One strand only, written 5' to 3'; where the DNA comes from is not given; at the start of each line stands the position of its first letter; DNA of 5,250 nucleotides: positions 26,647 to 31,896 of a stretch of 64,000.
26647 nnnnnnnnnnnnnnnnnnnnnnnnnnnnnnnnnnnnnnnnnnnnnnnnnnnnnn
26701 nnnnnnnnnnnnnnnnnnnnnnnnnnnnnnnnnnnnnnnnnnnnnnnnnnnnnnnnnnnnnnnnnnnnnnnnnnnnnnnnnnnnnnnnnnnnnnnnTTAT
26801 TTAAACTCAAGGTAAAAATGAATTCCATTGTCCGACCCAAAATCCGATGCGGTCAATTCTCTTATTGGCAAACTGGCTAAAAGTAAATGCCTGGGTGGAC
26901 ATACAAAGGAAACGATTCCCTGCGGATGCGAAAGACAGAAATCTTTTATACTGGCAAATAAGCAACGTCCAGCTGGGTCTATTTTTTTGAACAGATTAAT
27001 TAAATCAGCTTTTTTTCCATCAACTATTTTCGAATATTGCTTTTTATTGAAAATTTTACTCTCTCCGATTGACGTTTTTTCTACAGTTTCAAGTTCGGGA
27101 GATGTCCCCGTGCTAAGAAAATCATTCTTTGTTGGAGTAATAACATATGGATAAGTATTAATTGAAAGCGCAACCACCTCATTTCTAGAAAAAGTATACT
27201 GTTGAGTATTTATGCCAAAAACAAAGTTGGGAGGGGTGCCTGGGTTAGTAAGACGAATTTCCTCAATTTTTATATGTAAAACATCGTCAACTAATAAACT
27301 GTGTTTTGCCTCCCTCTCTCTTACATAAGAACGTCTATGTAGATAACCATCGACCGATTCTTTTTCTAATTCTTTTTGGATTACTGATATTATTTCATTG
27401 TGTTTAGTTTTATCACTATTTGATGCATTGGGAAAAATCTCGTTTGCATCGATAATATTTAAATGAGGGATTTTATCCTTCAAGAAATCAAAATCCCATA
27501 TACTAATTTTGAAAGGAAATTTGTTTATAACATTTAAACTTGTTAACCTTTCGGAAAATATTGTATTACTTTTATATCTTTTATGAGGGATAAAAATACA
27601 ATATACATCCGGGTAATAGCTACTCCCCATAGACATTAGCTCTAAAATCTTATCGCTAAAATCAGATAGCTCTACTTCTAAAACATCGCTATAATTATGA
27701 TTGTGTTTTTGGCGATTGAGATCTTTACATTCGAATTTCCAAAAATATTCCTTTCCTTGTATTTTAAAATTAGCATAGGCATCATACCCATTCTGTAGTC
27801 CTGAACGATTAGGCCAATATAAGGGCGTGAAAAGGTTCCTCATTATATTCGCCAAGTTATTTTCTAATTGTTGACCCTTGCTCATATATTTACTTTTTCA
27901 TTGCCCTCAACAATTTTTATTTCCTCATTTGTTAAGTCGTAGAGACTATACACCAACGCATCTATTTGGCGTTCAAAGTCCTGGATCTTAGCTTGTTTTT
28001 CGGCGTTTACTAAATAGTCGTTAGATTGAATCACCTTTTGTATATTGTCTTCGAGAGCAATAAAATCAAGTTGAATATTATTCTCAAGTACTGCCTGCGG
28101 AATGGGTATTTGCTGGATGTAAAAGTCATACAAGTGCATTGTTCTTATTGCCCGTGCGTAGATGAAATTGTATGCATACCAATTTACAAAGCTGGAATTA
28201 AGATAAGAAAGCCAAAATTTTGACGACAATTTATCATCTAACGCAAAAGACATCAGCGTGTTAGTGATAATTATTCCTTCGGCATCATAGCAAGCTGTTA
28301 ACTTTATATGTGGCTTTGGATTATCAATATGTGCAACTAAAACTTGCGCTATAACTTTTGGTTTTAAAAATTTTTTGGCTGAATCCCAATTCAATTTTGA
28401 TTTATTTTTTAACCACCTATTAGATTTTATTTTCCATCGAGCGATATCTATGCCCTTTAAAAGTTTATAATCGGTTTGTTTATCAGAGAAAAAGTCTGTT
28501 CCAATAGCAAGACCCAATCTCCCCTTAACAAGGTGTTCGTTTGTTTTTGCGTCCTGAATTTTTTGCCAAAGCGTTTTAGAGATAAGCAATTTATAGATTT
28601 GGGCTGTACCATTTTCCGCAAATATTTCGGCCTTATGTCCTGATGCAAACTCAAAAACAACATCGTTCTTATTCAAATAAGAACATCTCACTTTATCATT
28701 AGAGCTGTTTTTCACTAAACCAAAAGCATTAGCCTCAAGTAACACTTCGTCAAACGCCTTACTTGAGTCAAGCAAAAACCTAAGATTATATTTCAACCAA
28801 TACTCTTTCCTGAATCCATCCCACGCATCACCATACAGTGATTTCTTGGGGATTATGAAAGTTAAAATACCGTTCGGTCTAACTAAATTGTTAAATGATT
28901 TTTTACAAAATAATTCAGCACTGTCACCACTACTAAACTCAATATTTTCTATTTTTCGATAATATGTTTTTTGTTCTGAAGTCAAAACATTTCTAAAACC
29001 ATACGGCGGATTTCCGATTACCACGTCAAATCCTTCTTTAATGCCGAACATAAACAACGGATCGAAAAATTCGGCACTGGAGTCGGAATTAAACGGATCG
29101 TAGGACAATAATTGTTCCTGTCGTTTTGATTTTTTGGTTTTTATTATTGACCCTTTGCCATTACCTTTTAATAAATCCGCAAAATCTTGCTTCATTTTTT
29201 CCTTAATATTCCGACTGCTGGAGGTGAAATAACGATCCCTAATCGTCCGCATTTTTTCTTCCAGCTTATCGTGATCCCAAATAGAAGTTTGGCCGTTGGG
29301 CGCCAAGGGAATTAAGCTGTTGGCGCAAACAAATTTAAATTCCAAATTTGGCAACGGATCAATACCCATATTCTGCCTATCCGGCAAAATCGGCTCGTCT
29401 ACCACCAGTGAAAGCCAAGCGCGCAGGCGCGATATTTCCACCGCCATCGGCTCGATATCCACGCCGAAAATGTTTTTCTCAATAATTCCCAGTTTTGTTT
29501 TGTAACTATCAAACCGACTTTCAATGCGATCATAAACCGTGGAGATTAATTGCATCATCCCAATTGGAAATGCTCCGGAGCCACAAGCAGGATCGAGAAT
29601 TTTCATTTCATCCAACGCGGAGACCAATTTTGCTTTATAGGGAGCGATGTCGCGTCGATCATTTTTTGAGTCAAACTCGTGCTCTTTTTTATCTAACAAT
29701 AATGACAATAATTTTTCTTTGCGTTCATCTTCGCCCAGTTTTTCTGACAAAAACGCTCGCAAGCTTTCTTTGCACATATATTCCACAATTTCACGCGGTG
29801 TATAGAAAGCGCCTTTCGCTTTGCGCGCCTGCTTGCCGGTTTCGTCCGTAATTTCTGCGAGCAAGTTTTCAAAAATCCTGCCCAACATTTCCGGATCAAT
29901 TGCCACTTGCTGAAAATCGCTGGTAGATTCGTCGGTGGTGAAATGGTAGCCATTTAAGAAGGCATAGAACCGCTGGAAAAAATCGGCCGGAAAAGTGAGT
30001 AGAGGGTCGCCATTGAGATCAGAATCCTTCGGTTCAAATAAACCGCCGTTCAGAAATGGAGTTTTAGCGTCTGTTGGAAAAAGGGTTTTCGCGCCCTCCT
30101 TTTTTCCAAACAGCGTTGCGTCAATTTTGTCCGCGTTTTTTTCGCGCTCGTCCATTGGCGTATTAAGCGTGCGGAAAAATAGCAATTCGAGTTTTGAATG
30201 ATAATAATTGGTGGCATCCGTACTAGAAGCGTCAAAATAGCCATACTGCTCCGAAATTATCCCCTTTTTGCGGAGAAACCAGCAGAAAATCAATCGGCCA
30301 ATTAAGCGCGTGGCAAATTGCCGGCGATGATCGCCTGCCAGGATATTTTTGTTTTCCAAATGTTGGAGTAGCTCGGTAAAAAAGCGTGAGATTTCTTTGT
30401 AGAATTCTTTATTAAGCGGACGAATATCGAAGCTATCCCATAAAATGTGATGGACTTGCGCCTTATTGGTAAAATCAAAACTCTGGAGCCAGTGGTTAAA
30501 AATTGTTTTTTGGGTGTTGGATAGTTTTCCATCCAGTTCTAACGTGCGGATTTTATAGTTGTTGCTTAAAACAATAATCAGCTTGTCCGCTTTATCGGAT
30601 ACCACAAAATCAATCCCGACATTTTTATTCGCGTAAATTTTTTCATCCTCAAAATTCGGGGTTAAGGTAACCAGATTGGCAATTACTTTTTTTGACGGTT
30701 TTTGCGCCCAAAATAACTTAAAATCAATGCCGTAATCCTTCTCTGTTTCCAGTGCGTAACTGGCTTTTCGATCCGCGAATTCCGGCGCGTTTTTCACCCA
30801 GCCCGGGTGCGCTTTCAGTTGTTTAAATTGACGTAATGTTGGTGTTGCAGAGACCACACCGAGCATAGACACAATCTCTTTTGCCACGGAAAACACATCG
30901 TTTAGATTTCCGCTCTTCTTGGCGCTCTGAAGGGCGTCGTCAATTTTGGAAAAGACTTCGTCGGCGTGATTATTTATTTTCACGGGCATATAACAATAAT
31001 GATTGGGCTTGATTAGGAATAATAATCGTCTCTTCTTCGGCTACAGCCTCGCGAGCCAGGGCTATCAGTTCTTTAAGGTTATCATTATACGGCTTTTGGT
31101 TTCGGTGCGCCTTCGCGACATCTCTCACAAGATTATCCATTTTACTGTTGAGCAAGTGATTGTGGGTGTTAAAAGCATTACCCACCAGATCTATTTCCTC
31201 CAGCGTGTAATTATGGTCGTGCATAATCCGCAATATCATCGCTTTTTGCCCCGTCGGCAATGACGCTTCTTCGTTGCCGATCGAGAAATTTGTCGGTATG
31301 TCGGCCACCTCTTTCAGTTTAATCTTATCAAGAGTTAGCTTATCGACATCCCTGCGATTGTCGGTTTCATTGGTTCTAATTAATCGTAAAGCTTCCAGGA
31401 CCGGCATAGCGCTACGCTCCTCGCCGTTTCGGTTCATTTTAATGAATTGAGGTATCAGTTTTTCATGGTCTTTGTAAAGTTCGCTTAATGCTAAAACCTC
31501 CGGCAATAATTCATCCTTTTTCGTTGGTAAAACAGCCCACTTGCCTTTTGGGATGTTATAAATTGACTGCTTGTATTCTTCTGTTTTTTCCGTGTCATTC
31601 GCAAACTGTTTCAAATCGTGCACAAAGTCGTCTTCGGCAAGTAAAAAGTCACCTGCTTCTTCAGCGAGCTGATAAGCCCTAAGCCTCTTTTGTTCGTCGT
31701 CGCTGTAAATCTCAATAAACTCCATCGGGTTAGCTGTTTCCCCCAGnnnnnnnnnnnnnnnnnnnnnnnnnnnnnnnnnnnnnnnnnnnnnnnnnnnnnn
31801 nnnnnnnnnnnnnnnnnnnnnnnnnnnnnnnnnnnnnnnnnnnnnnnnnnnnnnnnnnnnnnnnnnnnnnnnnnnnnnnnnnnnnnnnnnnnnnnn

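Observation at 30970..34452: PLD nuclease fused N-terminally to an SNF2 translocase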

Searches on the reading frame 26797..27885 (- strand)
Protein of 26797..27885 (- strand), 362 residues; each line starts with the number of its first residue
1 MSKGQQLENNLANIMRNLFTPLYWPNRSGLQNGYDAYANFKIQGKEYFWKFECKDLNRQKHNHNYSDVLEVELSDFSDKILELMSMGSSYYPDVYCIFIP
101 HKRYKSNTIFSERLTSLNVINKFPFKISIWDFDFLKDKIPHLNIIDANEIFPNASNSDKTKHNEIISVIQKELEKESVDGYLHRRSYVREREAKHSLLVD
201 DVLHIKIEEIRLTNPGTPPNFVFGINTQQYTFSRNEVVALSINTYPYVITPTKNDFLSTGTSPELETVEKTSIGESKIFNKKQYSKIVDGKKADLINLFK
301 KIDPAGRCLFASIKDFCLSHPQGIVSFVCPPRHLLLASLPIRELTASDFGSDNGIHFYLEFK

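Call 5: search_protein_families(library=pfam, proteins=[window:26797-27885:-], max_evalue=0.01)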
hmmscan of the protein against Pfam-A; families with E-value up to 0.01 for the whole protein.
window:26797-27885:- (362 aa): 0 families

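Call 6: search_protein_families(library=padloc, proteins=[window:26797-27885:-], max_evalue=0.01)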
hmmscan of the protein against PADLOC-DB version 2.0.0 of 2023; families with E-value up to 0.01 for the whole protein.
window:26797-27885:- (362 aa): 0 families

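Call 7: search_protein_families(library=ncbifam, proteins=[window:26797-27885:-], max_evalue=0.01)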
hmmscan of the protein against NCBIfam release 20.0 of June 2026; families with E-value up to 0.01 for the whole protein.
window:26797-27885:- (362 aa): 0 families

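Call 86: search_protein_families(library=pfam, proteins=[window:26797-27885:-], max_evalue=5)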
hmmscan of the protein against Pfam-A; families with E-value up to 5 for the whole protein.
window:26797-27885:- (362 aa): 0 families

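Call 97: search_protein_families(library=phrogs, proteins=[window:26797-27885:-], max_evalue=0.001)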
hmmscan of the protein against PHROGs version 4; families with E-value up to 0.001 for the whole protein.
window:26797-27885:- (362 aa): 0 families

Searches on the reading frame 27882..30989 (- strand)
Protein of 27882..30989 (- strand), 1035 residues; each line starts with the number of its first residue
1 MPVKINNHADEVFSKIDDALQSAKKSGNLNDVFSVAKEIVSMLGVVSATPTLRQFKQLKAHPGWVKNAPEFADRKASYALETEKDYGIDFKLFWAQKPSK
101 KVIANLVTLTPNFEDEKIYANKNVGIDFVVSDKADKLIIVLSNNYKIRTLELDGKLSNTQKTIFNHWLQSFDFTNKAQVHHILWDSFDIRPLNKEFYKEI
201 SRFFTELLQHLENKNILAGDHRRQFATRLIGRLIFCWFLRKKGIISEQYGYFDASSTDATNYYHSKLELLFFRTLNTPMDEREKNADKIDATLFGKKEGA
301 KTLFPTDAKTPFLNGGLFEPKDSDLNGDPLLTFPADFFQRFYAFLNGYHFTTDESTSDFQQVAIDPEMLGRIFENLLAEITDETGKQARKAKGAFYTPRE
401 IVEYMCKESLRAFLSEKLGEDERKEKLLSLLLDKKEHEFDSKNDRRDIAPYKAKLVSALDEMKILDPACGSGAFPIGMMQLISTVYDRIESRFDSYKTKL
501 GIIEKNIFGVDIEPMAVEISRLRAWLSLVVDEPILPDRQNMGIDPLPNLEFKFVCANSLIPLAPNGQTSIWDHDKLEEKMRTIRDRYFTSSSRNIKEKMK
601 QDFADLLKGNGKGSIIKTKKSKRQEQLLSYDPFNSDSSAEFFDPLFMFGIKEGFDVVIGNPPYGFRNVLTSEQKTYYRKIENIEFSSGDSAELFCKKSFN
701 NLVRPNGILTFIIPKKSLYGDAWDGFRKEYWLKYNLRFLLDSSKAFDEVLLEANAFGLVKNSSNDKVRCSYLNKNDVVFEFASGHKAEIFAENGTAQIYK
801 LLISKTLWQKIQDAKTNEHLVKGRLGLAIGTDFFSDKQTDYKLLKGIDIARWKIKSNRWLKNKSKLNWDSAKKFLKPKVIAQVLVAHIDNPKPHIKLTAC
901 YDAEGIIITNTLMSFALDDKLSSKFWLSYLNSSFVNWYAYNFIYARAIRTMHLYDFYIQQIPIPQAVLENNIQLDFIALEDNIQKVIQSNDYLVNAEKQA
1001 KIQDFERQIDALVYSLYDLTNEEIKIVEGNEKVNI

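Call 5: search_protein_families(library=pfam, proteins=[window:27882-30989:-], max_evalue=0.01)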
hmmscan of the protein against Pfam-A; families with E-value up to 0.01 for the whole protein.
window:27882-30989:- (1035 aa): 5 families
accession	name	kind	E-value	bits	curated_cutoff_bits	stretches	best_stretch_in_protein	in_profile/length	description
PF07669.17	Eco57I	-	4.5e-27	95.7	25.3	1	505-742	1-165/171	Eco57I restriction-modification methylase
PF02384.22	N6_Mtase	-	2.9e-12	47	20.4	1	367-406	4-39/311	N-6 DNA Methylase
PF12950.13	TaqI_C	-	6.9e-10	39.7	26.5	1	842-963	2-118/118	TaqI-like C-terminal specificity domain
PF20473.4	MmeI_Mtase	-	8.1e-09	35.5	27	1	453-527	12-85/259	MmeI, DNA-methyltransferase domain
PF01170.24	UPF0020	-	5e-07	30.1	22.3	1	458-524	26-96/197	RMKL-like, methyltransferase domain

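Call 6: search_protein_families(library=padloc, proteins=[window:27882-30989:-], max_evalue=0.01)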
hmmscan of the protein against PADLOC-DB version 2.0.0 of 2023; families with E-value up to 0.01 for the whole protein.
window:27882-30989:- (1035 aa): 37 families (the best 25 are shown)
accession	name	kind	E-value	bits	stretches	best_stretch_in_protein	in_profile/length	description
PDLC03601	REase_MTase_IIG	-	5.4e-129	429.8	2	99-565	105-562/1110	Type IIG restriction enzyme-methyltransferase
PDLC03596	REase_MTase_IIG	-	1.1e-54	183.9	3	453-776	533-835/1148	Type IIG restriction enzyme-methyltransferase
PDLC03612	REase_MTase_IIG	-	7.6e-44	148.2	4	905-1030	1125-1246/1247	Type IIG restriction enzyme-methyltransferase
PDLC03628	REase_MTase_IIG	-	2.3e-24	83.6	2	182-416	151-361/1100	Type IIG restriction enzyme-methyltransferase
PDLC03604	REase_MTase_IIG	-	1e-18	64.8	2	453-562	381-504/1011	Type IIG restriction enzyme-methyltransferase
PDLC03609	REase_MTase_IIG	-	1.6e-18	63.9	3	119-527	121-510/1066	Type IIG restriction enzyme-methyltransferase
PDLC03630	REase_MTase_IIG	-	2.3e-17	60.1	2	399-523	351-465/1100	Type IIG restriction enzyme-methyltransferase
PDLC03335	MTase_II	-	5.9e-14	49.6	2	645-741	187-283/607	Type II methyltransferase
PDLC03348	MTase_II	-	8.8e-14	48.9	1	654-719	347-411/727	Type II methyltransferase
PDLC02527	PglX|PglXI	-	1.8e-13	47.2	2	394-488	237-330/1332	PglX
PDLC02643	DrmMI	-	8.6e-13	45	2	502-526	670-694/1347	DrmMI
PDLC02525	PglX|PglXI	-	1.2e-12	45.3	1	366-519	195-340/607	PglX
PDLC03338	MTase_II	-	8.1e-12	42.6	2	652-774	244-364/604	Type II methyltransferase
PDLC02529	PglX|PglXI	-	9e-12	41.5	1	458-567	225-327/1189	PglX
PDLC03021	MTase_I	-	2.5e-11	41.1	2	455-520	179-241/491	Type I methyltransferase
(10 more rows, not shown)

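Call 7: search_protein_families(library=ncbifam, proteins=[window:27882-30989:-], max_evalue=0.01)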
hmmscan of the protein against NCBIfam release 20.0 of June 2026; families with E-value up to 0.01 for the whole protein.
window:27882-30989:- (1035 aa): 6 families
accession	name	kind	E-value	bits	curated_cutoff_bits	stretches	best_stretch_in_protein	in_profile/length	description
NF033452.1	BREX_1_MTaseX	exception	1.6e-24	85.9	500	1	395-811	253-666/1210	BREX-1 system adenine-specific DNA-methyltransferase PglX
NF033455.1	BREX_6_MTaseX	exception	2e-13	48.8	900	2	455-521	323-393/1319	BREX-6 system adenine-specific DNA-methyltransferase PglX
TIGR02987.1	met_A_Alw26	exception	7.8e-11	41.4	353.5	1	793-1025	286-499/523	Alw26I/Eco31I/Esp3I family type II restriction adenine-specific DNA-methyltransferase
NF033454.1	BREX_5_MTaseX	exception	1.3e-09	36.2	900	1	394-522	224-362/1404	BREX-5 system adenine-specific DNA-methyltransferase PglX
NF033451.1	BREX_2_MTaseX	equivalog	2.7e-09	35.4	400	1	458-525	221-287/1185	BREX-2 system adenine-specific DNA-methyltransferase PglX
NF047738.1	antiphage_MADS2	equivalog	0.0011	17.3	720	0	460-522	331-403/654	methylation-associated defense system DNA methyltransferase MAD2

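Call 97: search_protein_families(library=phrogs, proteins=[window:27882-30989:-], max_evalue=0.001)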
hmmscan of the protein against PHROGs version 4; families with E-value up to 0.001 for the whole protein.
window:27882-30989:- (1035 aa): 4 families
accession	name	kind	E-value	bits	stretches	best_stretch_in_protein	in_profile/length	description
phrog_2713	-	unknown function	4e-14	53.5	1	358-406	161-205/520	-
phrog_16674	-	other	5e-11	42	0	460-527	428-493/1364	DNA methyltransferase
phrog_25988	-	unknown function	5.9e-06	24.8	0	503-527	665-689/1429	-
phrog_9133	-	unknown function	0.00012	21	0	652-720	817-861/1259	-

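Call 99: search_solved_structures(query=window:27882-30989:-, max_evalue=0.01)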
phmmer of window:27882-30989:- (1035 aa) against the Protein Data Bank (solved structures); distinct sequences matched with E-value up to 0.01: 2.
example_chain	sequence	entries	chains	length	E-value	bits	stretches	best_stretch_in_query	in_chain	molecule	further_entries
8c45_A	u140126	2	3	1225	1.7e-08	36.4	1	368-523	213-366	site-specific DNA-methyltransferase (adenine-specific)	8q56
3ufb_A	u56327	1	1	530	0.0088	17.5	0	364-407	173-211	Type I restriction-modification system methyltransferase subunit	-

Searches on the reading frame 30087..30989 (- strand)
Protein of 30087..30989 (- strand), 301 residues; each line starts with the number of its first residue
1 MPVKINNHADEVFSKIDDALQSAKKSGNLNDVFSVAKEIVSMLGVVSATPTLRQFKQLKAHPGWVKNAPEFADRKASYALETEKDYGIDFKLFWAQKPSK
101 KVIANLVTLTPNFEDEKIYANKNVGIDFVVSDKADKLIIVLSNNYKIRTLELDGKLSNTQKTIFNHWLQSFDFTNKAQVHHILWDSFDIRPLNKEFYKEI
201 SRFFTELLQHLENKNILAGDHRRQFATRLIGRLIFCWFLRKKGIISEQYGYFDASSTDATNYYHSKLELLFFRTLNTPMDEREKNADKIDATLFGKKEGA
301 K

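Call 86: search_protein_families(library=pfam, proteins=[window:30087-30989:-], max_evalue=5)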
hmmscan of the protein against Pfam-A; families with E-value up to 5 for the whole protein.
window:30087-30989:- (301 aa): 0 families

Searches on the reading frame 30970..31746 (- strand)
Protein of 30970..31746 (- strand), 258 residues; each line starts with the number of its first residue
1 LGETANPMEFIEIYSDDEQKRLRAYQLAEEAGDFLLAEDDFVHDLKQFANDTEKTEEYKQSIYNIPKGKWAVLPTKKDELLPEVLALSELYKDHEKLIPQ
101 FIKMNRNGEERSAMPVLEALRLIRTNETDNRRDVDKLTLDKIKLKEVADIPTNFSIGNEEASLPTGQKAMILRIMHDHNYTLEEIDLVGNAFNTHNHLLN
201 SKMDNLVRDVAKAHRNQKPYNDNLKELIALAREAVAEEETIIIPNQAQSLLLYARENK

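Call 86: search_protein_families(library=pfam, proteins=[window:30970-31746:-], max_evalue=5)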
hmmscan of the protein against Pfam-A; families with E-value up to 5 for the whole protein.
window:30970-31746:- (258 aa): 2 families
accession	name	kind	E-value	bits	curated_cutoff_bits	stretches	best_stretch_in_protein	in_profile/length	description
PF06320.18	GCN5L1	-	0.08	13.6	23.9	1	191-229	23-61/114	GCN5-like protein 1 (GCN5L1)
PF21588.3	AP5B1_middle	-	0.12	12.1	24.5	1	86-122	227-263/367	AP5B1, middle domain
